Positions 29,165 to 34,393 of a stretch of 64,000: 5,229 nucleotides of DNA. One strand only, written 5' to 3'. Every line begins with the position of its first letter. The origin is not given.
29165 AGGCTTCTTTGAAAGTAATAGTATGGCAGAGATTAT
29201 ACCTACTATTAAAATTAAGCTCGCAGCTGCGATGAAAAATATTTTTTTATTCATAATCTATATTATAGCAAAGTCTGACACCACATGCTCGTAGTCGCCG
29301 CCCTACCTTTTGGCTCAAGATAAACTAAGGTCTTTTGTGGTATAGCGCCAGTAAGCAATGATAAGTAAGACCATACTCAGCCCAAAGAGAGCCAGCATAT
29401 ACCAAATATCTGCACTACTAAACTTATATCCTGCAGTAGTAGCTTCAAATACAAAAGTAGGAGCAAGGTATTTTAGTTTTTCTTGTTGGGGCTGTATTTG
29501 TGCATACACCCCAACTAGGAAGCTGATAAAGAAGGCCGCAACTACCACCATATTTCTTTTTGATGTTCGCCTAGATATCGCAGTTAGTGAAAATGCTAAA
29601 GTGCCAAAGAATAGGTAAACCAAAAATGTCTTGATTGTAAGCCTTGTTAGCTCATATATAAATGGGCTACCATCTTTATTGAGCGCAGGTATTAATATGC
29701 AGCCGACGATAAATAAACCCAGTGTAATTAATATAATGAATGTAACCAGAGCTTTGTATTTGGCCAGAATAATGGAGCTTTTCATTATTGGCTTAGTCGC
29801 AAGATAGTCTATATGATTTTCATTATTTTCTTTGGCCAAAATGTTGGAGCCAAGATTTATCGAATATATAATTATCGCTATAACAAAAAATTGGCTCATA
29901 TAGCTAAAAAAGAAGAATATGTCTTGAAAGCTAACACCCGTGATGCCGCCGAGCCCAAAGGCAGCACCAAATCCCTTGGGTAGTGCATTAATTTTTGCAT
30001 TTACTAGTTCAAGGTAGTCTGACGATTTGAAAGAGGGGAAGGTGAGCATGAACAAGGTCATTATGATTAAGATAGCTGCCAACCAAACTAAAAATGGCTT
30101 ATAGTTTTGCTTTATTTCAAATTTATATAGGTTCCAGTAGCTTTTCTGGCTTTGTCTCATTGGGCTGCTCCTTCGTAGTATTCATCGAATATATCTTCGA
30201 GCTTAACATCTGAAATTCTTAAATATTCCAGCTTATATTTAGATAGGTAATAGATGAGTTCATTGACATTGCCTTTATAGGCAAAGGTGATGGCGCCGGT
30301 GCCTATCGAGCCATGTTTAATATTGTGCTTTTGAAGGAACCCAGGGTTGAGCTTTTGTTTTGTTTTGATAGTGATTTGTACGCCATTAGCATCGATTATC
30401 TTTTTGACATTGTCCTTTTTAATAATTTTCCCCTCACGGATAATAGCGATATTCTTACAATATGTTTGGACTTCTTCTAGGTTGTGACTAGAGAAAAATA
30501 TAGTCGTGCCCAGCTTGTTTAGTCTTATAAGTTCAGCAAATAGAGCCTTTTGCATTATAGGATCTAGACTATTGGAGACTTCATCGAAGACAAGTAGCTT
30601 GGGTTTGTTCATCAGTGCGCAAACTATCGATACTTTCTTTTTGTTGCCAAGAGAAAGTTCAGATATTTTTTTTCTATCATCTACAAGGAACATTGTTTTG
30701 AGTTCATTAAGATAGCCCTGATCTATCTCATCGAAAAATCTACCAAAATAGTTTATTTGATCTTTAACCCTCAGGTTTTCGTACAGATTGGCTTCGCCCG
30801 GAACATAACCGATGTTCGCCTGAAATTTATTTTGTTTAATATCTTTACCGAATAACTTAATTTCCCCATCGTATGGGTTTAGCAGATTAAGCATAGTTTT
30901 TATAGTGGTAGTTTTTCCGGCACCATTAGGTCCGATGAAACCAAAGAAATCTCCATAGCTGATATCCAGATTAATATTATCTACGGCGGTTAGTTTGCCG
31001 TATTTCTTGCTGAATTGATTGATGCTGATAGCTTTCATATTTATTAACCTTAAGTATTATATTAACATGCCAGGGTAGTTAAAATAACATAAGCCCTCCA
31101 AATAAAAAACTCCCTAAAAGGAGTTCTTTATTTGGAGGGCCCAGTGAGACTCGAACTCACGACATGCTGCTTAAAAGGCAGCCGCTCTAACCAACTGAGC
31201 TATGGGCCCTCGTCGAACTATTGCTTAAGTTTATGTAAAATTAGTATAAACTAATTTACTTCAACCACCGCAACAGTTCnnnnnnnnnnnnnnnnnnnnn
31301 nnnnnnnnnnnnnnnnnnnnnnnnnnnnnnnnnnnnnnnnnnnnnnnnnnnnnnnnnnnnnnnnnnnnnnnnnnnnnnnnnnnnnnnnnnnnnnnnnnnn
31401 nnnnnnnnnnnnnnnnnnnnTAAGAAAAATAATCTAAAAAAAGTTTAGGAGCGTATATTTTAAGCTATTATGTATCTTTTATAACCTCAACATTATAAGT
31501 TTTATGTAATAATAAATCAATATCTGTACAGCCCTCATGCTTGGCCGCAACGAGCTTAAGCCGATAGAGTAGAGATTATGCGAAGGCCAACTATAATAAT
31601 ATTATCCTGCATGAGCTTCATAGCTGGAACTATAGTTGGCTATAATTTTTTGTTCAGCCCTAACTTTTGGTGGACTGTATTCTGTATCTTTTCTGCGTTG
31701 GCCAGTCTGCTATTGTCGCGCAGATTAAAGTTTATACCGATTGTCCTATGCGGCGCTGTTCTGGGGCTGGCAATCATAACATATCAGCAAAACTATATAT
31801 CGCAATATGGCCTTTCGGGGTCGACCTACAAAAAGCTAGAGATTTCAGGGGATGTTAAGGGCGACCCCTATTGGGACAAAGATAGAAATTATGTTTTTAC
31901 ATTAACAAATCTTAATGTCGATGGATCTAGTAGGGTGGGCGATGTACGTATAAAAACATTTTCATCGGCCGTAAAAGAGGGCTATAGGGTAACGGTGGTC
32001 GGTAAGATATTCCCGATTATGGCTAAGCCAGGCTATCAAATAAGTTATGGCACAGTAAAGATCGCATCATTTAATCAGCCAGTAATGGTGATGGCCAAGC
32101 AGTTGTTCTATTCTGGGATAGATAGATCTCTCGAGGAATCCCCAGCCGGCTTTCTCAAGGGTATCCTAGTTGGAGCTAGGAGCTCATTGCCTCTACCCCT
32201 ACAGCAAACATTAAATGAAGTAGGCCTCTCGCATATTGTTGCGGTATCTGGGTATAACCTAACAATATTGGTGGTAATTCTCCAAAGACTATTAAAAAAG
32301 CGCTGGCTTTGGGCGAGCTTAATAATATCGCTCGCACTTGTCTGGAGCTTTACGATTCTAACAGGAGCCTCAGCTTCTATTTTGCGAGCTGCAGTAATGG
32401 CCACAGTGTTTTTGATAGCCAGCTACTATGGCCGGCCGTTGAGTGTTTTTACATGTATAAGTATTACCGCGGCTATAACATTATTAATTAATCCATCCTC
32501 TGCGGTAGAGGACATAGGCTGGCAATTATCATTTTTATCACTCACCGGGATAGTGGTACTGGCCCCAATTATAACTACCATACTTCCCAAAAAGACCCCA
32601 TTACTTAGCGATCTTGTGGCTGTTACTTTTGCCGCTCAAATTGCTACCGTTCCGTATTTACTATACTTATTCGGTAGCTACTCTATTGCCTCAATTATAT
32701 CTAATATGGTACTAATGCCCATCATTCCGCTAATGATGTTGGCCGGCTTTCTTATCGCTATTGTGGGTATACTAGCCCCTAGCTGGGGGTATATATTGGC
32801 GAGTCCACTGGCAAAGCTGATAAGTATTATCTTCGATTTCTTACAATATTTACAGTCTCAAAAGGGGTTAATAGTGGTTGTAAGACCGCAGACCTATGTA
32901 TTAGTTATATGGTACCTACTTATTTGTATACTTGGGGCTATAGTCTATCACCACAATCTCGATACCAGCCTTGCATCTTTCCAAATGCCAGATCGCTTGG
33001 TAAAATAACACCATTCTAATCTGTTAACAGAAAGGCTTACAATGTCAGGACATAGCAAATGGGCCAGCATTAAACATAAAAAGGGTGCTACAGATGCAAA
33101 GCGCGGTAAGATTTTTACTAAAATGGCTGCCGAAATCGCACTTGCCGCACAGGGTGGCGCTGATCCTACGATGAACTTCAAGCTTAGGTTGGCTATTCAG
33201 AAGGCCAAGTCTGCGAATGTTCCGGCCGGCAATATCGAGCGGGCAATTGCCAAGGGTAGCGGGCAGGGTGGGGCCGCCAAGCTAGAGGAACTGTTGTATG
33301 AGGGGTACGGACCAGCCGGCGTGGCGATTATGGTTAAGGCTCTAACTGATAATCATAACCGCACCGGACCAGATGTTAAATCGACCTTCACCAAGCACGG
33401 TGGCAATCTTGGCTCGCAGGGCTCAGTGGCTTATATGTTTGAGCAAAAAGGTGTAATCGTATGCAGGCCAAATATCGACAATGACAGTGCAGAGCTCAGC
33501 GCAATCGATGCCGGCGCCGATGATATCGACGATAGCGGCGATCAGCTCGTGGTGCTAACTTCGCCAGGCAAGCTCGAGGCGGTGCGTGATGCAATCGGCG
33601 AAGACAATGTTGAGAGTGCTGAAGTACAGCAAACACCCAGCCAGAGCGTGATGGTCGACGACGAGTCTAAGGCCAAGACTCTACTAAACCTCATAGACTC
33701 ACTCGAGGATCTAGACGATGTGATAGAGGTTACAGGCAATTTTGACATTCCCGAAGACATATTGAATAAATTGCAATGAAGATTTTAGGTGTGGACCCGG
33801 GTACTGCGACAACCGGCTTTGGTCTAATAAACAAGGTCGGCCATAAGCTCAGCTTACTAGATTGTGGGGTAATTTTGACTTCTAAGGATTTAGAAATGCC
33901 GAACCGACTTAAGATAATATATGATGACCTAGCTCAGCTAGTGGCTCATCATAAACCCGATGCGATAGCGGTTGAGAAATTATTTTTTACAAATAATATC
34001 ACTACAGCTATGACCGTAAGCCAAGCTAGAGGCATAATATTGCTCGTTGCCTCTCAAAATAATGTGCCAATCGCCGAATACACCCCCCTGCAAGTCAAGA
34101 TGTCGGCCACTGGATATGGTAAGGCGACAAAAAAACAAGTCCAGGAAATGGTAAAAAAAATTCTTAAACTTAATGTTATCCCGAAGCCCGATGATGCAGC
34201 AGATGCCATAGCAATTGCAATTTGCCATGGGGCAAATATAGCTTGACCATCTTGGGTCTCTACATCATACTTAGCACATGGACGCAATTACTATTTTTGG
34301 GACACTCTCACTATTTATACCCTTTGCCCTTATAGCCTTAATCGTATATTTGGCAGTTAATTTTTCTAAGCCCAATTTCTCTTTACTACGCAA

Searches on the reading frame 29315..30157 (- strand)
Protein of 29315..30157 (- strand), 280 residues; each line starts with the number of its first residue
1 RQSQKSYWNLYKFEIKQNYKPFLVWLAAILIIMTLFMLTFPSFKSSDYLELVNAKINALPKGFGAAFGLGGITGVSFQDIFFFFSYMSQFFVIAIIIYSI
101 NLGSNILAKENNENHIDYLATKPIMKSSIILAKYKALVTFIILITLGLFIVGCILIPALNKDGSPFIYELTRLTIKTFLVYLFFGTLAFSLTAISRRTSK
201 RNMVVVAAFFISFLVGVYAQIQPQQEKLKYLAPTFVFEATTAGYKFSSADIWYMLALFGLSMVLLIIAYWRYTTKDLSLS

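Call 41: search_protein_families(library=pfam, proteins=[window:29315-30157:-], max_evalue=0.001)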
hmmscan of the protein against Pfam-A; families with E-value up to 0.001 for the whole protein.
window:29315-30157:- (280 aa): 3 families
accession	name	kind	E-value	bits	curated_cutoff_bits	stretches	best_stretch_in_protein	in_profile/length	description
PF12679.13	ABC2_membrane_2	-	6.4e-15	55.6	27.2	1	8-277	1-283/283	ABC-2 family transporter protein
PF13346.12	ABC2_membrane_5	-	1.1e-05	25.6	25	1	80-233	26-167/205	ABC-2 family transporter protein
PF12730.13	ABC2_membrane_4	-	0.00091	19.7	27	1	73-213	39-177/179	ABC-2 family transporter protein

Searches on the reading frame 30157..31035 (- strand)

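Call 41: search_protein_families(library=pfam, proteins=[window:30157-31035:-], max_evalue=0.001)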
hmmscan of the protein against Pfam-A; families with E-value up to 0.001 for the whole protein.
window:30157-31035:- (292 aa): 2 families
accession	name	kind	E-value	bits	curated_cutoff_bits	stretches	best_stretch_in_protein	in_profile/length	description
PF00005.33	ABC_tran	-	5.7e-27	95.4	25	1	19-154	2-136/137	ABC transporter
PF13304.12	AAA_21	-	3.3e-13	50.8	27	1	124-188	235-302/304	AAA domain, putative AbiEii toxin, Type IV TA system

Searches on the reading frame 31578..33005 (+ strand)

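Call 41: search_protein_families(library=pfam, proteins=[window:31578-33005:+], max_evalue=0.001)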
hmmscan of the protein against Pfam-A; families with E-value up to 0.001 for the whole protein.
window:31578-33005:+ (476 aa): 2 families
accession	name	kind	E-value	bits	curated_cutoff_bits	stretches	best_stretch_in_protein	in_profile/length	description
PF03772.21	Competence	-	2.5e-44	152.1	23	1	197-454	2-265/270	Competence protein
PF13567.11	DUF4131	-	1.4e-06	28.6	31.6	1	27-125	4-106/165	Domain of unknown function (DUF4131)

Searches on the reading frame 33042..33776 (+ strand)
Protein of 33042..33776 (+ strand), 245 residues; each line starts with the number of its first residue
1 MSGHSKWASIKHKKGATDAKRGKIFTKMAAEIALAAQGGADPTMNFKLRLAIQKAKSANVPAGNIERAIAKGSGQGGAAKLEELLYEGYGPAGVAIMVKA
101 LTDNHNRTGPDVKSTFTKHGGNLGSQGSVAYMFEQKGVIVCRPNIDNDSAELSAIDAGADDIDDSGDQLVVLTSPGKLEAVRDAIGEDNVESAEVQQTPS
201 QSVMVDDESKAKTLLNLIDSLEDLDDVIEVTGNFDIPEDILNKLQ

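Call 42: search_protein_families(library=pfam, proteins=[window:33042-33776:+], max_evalue=0.001)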
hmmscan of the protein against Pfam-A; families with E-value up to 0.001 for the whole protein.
window:33042-33776:+ (245 aa): 3 families
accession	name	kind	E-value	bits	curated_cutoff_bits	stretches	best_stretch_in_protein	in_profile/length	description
PF01709.26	Transcrip_reg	-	1.5e-50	171.5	27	1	81-234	1-160/160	TACO1/YebC second and third domain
PF20772.2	TACO1_YebC_N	-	1.3e-30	106.1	36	1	5-75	1-73/73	TACO1/YebC protein N-terminal domain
PF03927.19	NapD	-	0.00014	22.4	28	1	169-231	6-68/76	NapD protein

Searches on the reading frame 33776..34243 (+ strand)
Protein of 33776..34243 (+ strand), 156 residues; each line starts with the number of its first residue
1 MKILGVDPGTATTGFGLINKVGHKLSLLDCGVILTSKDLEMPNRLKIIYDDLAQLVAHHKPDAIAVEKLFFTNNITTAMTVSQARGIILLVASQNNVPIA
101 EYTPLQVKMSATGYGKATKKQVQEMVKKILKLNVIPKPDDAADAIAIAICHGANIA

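Call 42: search_protein_families(library=pfam, proteins=[window:33776-34243:+], max_evalue=0.001)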
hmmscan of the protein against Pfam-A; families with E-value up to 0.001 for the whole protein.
window:33776-34243:+ (156 aa): 1 family
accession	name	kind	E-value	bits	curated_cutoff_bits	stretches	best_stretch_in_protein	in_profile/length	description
PF02075.23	RuvC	-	3e-53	180.2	22.2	1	3-151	1-148/148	Crossover junction endodeoxyribonuclease RuvC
